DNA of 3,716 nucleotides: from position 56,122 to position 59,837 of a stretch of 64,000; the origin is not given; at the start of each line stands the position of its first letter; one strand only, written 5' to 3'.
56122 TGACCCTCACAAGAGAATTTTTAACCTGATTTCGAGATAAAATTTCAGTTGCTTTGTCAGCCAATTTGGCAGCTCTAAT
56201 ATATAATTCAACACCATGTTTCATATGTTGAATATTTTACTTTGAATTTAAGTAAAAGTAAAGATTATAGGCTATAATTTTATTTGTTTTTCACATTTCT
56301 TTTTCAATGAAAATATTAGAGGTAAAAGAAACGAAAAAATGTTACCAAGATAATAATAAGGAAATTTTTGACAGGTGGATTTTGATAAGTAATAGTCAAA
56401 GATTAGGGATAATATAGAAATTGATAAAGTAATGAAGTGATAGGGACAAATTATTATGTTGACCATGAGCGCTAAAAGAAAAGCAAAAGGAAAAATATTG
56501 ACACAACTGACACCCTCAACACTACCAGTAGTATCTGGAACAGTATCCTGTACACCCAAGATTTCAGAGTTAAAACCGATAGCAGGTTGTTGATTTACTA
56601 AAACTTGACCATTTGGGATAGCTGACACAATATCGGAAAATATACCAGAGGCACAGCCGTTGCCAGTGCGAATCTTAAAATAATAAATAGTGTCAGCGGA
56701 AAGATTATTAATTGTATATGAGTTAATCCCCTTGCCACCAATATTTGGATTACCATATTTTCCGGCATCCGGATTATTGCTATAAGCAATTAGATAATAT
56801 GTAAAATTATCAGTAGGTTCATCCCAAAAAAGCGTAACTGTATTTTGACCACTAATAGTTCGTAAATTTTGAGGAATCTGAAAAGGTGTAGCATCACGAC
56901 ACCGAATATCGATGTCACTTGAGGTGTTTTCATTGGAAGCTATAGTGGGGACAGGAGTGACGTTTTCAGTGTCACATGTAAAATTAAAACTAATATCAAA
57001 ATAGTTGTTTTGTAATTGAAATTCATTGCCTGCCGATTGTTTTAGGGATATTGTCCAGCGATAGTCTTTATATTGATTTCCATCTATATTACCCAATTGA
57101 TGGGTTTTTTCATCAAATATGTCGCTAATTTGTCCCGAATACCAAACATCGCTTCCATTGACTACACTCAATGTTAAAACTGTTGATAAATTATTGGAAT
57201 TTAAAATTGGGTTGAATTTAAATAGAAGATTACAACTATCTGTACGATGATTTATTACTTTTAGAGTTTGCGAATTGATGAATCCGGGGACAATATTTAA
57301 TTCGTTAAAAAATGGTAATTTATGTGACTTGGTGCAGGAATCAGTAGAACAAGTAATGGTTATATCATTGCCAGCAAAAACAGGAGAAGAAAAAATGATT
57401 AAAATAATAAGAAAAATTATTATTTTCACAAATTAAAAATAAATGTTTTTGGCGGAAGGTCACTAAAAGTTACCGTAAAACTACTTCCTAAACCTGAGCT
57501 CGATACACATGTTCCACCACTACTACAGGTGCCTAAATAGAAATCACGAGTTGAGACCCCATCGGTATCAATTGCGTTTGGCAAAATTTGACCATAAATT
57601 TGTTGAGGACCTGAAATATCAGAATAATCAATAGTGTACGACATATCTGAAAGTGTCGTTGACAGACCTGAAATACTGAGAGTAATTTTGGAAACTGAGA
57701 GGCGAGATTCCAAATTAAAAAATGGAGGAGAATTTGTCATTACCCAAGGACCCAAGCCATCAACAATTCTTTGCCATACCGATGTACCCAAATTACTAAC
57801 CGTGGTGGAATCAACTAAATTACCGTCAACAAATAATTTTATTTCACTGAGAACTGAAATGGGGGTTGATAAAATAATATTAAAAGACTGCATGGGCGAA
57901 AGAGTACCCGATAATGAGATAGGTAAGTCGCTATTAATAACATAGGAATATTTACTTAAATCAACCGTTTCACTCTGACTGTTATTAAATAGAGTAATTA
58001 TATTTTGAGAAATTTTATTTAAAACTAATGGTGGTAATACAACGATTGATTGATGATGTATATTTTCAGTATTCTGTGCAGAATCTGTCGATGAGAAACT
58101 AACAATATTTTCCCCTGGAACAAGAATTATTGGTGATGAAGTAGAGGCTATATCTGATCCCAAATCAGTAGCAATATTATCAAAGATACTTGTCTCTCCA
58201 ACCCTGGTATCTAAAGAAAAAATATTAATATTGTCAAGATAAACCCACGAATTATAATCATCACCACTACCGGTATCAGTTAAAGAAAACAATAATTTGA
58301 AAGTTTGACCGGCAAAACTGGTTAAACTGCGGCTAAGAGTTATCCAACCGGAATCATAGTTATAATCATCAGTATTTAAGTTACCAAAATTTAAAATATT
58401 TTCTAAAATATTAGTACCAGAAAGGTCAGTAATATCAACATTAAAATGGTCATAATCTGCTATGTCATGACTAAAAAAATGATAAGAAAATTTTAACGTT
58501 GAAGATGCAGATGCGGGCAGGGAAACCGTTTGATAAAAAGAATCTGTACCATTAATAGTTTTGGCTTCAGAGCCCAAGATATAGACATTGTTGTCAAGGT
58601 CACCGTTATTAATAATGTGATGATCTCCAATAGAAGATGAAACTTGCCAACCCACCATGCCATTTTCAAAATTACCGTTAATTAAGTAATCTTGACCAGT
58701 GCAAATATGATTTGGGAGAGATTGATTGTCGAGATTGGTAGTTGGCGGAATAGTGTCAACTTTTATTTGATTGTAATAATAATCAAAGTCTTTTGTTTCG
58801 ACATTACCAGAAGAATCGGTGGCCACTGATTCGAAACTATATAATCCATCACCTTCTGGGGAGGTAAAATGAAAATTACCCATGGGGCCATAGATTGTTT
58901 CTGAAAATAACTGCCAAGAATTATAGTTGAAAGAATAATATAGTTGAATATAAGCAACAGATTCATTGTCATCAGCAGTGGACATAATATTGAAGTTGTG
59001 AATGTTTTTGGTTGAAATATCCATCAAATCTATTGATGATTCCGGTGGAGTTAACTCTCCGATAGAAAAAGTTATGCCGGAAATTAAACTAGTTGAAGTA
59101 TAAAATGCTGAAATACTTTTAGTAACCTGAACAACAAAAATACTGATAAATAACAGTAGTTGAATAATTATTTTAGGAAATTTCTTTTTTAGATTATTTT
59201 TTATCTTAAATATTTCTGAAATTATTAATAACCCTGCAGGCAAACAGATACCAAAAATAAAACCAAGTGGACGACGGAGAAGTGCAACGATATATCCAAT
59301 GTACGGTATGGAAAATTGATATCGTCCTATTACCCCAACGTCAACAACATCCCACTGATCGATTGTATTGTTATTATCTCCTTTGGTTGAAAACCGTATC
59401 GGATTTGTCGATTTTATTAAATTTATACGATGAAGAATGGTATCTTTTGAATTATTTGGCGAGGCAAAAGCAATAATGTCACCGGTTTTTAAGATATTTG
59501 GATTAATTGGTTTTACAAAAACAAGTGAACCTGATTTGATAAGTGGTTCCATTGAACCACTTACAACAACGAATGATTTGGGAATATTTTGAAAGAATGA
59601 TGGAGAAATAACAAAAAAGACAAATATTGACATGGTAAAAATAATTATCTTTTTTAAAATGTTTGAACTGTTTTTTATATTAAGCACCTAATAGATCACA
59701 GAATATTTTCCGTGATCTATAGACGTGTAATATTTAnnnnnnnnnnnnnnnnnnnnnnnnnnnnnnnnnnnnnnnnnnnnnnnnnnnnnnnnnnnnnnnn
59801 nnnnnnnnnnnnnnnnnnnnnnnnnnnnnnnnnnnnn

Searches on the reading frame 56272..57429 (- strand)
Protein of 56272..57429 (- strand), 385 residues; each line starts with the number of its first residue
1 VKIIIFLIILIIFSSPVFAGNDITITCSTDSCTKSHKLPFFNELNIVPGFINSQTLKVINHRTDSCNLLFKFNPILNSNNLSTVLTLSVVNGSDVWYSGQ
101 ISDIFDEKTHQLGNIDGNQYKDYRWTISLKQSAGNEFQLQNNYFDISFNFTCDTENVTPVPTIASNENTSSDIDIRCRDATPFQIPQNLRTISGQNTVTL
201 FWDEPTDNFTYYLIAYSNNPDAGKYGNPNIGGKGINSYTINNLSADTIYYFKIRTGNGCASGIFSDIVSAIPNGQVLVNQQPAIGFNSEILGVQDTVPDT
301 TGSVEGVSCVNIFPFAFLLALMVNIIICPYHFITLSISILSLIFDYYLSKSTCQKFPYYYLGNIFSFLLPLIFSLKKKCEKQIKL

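Call 3: search_protein_families(library=pfam, proteins=[window:56272-57429:-], max_evalue=1)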
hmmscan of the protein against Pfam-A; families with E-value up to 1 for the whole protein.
window:56272-57429:- (385 aa): 3 families
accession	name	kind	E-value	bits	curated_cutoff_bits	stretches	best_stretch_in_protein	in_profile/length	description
PF00041.27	fn3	-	4.1e-08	33.8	25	1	186-268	3-81/84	Fibronectin type III domain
PF16656.11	Pur_ac_phosph_N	-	0.0011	20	30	1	195-264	12-89/93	Purple acid Phosphatase, N-terminal domain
PF19081.6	Ig_7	-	0.0057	17.4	27.3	1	236-262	47-73/84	Ig-like domain CHU_C associated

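Call 4: search_protein_families(library=ncbifam, proteins=[window:56272-57429:-], max_evalue=1)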
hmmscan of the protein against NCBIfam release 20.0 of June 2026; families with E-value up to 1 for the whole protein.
window:56272-57429:- (385 aa): 0 families

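Call 45: find_homologous_proteins(query=window:56272-57429:-, max_evalue=0.001)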
Query window:56272-57429:- (385 aa): 73 proteins with E <= 0.001 among 3867 candidates.
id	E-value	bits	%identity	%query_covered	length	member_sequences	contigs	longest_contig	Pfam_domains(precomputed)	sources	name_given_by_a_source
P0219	9.6e-257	869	100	100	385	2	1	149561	PF00041.28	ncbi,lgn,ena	ncbi:MAG: fibronectin type III domain-containing protein [Candidatus Shapirobacteria bacterium]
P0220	6.7e-183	626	73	98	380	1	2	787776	PF00041.28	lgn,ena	-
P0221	1.2e-180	618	71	98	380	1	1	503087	PF00041.28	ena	-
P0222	2.1e-178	611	70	98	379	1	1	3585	PF00041.28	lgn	-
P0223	7.3e-168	576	65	99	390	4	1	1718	PF00041.28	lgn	-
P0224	4.1e-144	498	63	90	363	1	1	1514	PF00041.28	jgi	jgi:hypothetical protein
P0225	7.3e-143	494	60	99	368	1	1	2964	PF00041.28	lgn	-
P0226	1.3e-141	490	59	98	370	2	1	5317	PF00041.28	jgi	-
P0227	6.9e-137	474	58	99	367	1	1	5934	PF00041.28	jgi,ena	-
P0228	2.6e-123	430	55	95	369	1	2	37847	PF00041.28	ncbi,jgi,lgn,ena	ncbi:MAG: fibronectin type III domain-containing protein [Candidatus Shapirobacteria bacterium]|jgi:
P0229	1.0e-122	428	55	94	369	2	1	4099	PF00041.28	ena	-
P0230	1.6e-122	427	57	97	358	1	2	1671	PF00041.28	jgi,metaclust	metaclust:\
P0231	3.0e-120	420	53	98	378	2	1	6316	PF00041.28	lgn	-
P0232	4.9e-118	412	50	96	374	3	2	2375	PF00041.28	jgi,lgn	-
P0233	3.5e-115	403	51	91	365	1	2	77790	PF00041.28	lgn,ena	-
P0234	1.2e-114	401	51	96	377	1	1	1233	PF00041.28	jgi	-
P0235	3.1e-111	390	50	90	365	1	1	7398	PF00041.28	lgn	-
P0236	2.4e-108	381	52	95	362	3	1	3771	PF00041.28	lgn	-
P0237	4.6e-107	376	52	94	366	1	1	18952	PF00041.28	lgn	-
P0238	5.2e-107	376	49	98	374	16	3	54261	PF00041.28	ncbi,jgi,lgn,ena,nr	ncbi:MAG TPA: fibronectin type III domain-containing protein [Candidatus Woesebacteria bacterium]|nr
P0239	2.4e-106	374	49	95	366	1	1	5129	PF00041.28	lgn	-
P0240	3.8e-105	370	52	95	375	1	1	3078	PF00041.28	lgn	-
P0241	2.1e-101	358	49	98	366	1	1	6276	PF00041.28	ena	-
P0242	7.4e-101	356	46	91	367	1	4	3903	PF00041.28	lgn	-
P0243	2.4e-100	354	47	94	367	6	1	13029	PF00041.28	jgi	-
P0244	8.2e-100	352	45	97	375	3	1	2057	PF00041.28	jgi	jgi:hypothetical protein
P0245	2.8e-99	351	46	91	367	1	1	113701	PF00041.28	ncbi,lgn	-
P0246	1.0e-97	346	46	91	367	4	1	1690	PF00041.28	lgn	-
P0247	1.1e-97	345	47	95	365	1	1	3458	PF00041.28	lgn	-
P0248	3.7e-97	344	47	95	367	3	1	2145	PF00041.28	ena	-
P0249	8.5e-96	339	46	95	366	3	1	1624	PF00041.28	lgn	-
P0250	1.7e-93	332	44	94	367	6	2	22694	PF00041.28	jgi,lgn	jgi:hypothetical protein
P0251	2.9e-92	328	46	92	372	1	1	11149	PF00041.28,PF16656.12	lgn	-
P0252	1.1e-89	319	44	94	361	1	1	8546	PF00041.28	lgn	-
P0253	5.1e-88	314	44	95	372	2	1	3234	PF00041.28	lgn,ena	-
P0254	2.8e-87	311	45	96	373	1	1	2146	PF00041.28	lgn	-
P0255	4.5e-87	310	42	97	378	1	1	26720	PF00041.28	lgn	-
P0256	3.6e-85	304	46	90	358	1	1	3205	PF00041.28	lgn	-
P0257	6.5e-85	303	49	76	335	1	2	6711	PF00041.28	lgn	-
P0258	5.8e-84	300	52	73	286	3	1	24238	PF00041.28,PF16656.12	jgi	jgi:hypothetical protein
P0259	1.8e-81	292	51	76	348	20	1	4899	PF00041.28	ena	-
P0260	6.8e-81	290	43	87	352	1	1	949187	PF00041.28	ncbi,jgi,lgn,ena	ncbi:MAG: fibronectin type III domain-containing protein [Candidatus Shapirobacteria bacterium]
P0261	2.2e-78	282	49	76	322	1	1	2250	PF00041.28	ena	-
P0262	6.1e-76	274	47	76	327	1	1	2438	PF00041.28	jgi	jgi:hypothetical protein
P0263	3.0e-75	272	43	80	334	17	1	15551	PF00041.28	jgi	-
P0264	7.0e-74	267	44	78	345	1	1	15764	PF00041.28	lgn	-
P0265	1.1e-70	257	43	84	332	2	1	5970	PF00041.28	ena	-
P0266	1.7e-67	246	46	71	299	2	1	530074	PF00041.28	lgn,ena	-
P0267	8.6e-65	237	40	83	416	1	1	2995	PF00041.28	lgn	-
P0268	6.9e-62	228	37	86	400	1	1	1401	PF00041.28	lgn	-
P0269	3.8e-60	222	45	41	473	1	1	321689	PF00041.28,PF16656.12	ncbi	-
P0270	5.8e-58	215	36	98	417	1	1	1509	PF00041.28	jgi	-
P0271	7.3e-58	214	39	84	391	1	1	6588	PF00041.28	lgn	-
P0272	5.1e-56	208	35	94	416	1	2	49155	PF00041.28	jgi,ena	-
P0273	6.6e-56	208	46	36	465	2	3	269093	PF00041.28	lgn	-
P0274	6.2e-55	205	33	53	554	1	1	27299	PF00932.26,PF00041.28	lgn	-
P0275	1.5e-51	194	50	51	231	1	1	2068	PF00041.28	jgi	jgi:hypothetical protein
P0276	1.3e-50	190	35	98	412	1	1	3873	PF00041.28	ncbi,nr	ncbi:MAG: fibronectin type III domain-containing protein [Candidatus Shapirobacteria bacterium]|nr:f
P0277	3.5e-43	166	32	84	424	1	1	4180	PF00041.28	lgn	-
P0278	2.4e-42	163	31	97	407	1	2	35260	PF00041.28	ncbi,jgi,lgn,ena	-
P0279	8.3e-41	158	36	53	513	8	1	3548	PF00932.26,PF00041.28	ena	-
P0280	1.5e-40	157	38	50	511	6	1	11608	PF00932.26,PF00041.28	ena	-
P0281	2.4e-39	153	35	81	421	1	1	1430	PF00041.28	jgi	jgi:hypothetical protein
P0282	2.1e-38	150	35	74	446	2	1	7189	PF00041.28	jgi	-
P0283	7.2e-38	149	31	75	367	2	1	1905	PF00041.28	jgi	-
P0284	2.8e-37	147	31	70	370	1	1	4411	PF00041.28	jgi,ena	-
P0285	1.2e-36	144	51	38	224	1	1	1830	PF00041.28,PF16656.12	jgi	-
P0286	8.7e-34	135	38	50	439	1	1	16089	PF00932.26,PF00041.28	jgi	-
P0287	4.2e-33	133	30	76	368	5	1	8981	PF00041.28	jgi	-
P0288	3.5e-26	110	26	92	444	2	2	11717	PF00041.28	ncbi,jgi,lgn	jgi:hypothetical protein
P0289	8.7e-23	99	44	32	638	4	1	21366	PF13287.13,PF13290.14,PF00041.28,PF16656.12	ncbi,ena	-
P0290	1.5e-22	98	41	42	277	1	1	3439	PF00041.28,PF16656.12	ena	-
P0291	3.6e-7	47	36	25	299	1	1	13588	PF13620.13,PF00041.28,PF16656.12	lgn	-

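Call 54: predict_structure(alignment_id=A5)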
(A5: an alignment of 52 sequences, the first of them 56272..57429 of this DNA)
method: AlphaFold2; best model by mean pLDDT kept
length: 385 residues; sequences in the alignment: 52
mean_pLDDT: 80.3   pTM: 0.62
mean pLDDT of the five models: 80.3, 79.9, 79.7, 79.3, 79.0
residues with pLDDT >= 90: 117; 70-90: 195; 50-70: 34; < 50: 39
segments of 3 or more residues with pLDDT < 50: 16-19, 155-159, 161-173, 293-308
pLDDT, mean of each block of 10 residues (from residue 1): 79 56 82 77 74 89 89 77 90 86 86 90 90 80 81 59 45 65 96 97 96 95 91 93 96 94 96 91 82 41 43 71 84 84 81 72 83 79 71
secondary structure, 60 per line:
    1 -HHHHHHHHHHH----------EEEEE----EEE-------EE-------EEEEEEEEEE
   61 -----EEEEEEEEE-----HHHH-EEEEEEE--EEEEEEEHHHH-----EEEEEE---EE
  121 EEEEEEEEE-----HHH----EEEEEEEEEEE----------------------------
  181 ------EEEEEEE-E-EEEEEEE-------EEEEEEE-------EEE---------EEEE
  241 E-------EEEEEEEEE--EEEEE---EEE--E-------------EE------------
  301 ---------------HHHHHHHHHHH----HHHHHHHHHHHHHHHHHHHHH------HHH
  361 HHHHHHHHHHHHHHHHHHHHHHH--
elements in order: H2-12 E23-27 E32-34 E51-60 E66-74 H80-83 E85-91 E94-100 H101-104 E110-115 E119-129 E142-152 E187-193 E197-203 E211-217 E225-227 E237-241 E249-257 E260-264 E268-270 H316-326 H331-351 H358-383

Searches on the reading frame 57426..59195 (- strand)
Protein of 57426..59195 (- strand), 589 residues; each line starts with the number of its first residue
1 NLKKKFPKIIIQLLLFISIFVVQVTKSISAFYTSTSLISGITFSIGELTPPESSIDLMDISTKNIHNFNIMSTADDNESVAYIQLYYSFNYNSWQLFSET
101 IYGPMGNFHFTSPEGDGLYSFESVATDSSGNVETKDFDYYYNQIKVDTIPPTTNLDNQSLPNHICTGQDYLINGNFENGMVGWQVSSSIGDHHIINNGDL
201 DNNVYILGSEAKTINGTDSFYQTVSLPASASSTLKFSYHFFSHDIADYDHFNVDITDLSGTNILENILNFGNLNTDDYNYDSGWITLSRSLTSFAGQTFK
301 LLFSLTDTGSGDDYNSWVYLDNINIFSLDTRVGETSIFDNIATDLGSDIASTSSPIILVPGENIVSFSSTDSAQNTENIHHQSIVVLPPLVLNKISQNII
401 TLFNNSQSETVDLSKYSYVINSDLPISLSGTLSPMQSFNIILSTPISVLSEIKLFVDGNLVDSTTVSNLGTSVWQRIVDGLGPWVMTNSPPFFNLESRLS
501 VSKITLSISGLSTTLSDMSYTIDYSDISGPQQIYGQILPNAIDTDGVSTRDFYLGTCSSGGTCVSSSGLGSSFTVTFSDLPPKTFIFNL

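Call 43: find_homologous_proteins(query=window:57426-59195:-, max_evalue=0.001)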
Query window:57426-59195:- (589 aa): 34 proteins with E <= 0.001 among 8000 candidates.
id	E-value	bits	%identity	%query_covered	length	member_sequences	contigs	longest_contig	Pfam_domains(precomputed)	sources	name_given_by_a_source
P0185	0.0e+0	1285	100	100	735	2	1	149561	-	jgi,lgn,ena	-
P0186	3.9e-245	833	67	99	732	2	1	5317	-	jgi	-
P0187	1.1e-217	742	62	99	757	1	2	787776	-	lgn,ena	-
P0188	5.6e-207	707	61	96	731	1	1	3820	PF10502.15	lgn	-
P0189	1.6e-205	702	60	98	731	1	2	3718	-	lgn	-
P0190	2.6e-201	688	58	99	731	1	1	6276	-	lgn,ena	-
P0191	3.5e-201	688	58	96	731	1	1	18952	-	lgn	-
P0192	3.9e-201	688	59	98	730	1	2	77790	-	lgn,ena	-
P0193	2.1e-197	675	57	99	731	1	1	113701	-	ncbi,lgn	-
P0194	4.3e-196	671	58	96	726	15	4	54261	-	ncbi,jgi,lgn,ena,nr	ncbi:MAG TPA: signal peptidase I [Candidatus Woesebacteria bacterium]|nr:signal peptidase I [Candida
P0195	9.2e-194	663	58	98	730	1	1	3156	-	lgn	-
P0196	3.2e-192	658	58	94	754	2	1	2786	-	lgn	-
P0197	4.7e-190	651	59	94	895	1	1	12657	PF10502.15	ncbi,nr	ncbi:MAG TPA: signal peptidase I [Candidatus Methanoperedens sp.]|nr:signal peptidase I [Candidatus 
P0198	1.9e-189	649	56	100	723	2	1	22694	-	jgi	jgi:signal peptidase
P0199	4.8e-189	648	57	95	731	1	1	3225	PF10502.15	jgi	-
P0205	2.5e-184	632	58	92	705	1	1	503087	-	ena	-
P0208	2.1e-122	428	42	99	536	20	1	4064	-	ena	-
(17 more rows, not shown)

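Call 76: find_encoding_contigs(protein=P0205, flank=5000, max_places=1)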
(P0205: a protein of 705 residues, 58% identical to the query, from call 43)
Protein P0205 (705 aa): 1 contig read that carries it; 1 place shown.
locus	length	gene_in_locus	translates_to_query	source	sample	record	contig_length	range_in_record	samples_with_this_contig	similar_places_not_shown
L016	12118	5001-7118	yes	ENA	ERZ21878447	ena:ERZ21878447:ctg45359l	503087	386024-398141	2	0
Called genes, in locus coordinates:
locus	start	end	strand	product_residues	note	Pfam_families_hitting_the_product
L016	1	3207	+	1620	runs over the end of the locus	PF22904:NOMO1-like_2nd (faint), PF13620:CarboxypepD_reg (weak), PF17210:SdrD_B, PF17802:SpaA, PF24514:SpaA_4, PF13948:DUF4215 (weak)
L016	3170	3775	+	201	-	PF04203:Sortase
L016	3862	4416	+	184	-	-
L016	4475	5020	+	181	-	-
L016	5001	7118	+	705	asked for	-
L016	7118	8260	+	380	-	PF00041:fn3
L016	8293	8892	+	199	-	PF00702:Hydrolase, PF13419:HAD_2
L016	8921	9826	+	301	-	PF00188:CAP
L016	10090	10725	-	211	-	PF01746:tRNA_m1G_MT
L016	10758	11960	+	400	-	PF00535:Glycos_transf_2, PF04138:GtrA_DPMS_TM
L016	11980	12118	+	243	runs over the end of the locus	PF00483:NTP_transferase, PF12804:NTP_transf_3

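Call 77: find_encoding_contigs(protein=P0208, flank=5000, max_places=1)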
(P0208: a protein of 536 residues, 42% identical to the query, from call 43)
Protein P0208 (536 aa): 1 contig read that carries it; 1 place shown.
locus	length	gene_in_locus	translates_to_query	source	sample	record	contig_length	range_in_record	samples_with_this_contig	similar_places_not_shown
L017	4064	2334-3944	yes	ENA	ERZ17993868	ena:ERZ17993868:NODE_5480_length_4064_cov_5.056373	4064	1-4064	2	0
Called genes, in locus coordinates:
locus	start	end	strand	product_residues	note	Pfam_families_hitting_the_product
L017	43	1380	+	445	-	-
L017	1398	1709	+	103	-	PF04892:VanZ-LLP1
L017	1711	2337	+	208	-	-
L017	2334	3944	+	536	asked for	-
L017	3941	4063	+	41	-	?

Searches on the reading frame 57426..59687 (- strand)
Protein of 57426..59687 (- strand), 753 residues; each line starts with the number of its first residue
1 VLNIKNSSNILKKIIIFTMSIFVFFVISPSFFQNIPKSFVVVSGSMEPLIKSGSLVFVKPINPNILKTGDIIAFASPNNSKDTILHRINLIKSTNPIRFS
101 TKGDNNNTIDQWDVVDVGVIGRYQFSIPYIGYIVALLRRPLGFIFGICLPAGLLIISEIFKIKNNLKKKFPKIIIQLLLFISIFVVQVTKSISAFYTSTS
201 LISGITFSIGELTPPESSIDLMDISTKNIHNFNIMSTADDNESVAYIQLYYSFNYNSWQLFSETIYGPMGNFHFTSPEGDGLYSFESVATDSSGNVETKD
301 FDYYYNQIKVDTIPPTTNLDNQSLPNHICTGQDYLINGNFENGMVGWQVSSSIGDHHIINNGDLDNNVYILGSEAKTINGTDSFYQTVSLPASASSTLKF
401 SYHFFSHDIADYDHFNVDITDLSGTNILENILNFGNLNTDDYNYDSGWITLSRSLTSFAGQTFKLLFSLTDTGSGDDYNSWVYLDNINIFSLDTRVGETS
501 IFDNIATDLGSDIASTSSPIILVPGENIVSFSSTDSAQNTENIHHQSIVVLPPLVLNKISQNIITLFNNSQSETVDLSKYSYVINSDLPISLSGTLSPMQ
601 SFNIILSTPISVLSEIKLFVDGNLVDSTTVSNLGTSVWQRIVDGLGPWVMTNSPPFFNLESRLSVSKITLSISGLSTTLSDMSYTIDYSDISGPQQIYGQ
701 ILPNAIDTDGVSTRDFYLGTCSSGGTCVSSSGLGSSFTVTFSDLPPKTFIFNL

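Call 3: search_protein_families(library=pfam, proteins=[window:57426-59687:-], max_evalue=1)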
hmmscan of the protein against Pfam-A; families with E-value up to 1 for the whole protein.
window:57426-59687:- (753 aa): 2 families
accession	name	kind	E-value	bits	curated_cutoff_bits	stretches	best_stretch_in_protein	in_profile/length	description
PF10502.14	Peptidase_S26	-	0.00019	21.9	22.9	1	18-88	9-77/168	Signal peptidase, peptidase S26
PF00717.28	Peptidase_S24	-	0.0078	16.4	23.3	1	41-90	40-84/116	Peptidase S24-like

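Call 4: search_protein_families(library=ncbifam, proteins=[window:57426-59687:-], max_evalue=1)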
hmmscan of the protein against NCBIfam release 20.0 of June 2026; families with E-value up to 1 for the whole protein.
window:57426-59687:- (753 aa): 5 families
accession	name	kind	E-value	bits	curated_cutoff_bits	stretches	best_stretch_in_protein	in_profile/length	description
TIGR02228.1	sigpep_I_arch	equivalog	9.5e-28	97.1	51.85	1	7-157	3-153/158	signal peptidase I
NF046067.1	SigPepSipWBacil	equivalog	8.3e-26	90.7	190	1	5-167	2-170/189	signal peptidase I SipW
TIGR02227.1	sigpep_I_bact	equivalog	1.3e-06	28.4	47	1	15-88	3-74/162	signal peptidase I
NF047446.1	barrel_OmpL47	domain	0.00044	20.6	40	1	511-550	28-68/68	OmpL47-type beta-barrel domain-containing protein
TIGR02754.1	sod_Ni_protease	equivalog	0.001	19.5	63.25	1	43-121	5-80/90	nickel-type superoxide dismutase maturation protease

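Call 75: search_solved_structures(query=A6, max_evalue=1, show_alignments=1)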
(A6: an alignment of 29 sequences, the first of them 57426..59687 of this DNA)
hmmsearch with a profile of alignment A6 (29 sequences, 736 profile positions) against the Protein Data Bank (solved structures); distinct sequences matched with E-value up to 1: 4.
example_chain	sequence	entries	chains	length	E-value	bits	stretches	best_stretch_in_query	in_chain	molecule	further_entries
7p2q_A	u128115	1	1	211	4e-13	51.4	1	27-142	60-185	Signal peptidase complex catalytic subunit SEC11C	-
7p2p_A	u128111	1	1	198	1.4e-12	49.6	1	28-132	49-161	Signal peptidase complex catalytic subunit SEC11A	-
9rjb_A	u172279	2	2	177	6.4e-12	47.4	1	28-131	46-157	Signal peptidase complex catalytic subunit SEC11A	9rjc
4hhx_A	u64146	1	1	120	0.098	13.8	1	540-616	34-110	Toxin coregulated pilus biosynthesis protein E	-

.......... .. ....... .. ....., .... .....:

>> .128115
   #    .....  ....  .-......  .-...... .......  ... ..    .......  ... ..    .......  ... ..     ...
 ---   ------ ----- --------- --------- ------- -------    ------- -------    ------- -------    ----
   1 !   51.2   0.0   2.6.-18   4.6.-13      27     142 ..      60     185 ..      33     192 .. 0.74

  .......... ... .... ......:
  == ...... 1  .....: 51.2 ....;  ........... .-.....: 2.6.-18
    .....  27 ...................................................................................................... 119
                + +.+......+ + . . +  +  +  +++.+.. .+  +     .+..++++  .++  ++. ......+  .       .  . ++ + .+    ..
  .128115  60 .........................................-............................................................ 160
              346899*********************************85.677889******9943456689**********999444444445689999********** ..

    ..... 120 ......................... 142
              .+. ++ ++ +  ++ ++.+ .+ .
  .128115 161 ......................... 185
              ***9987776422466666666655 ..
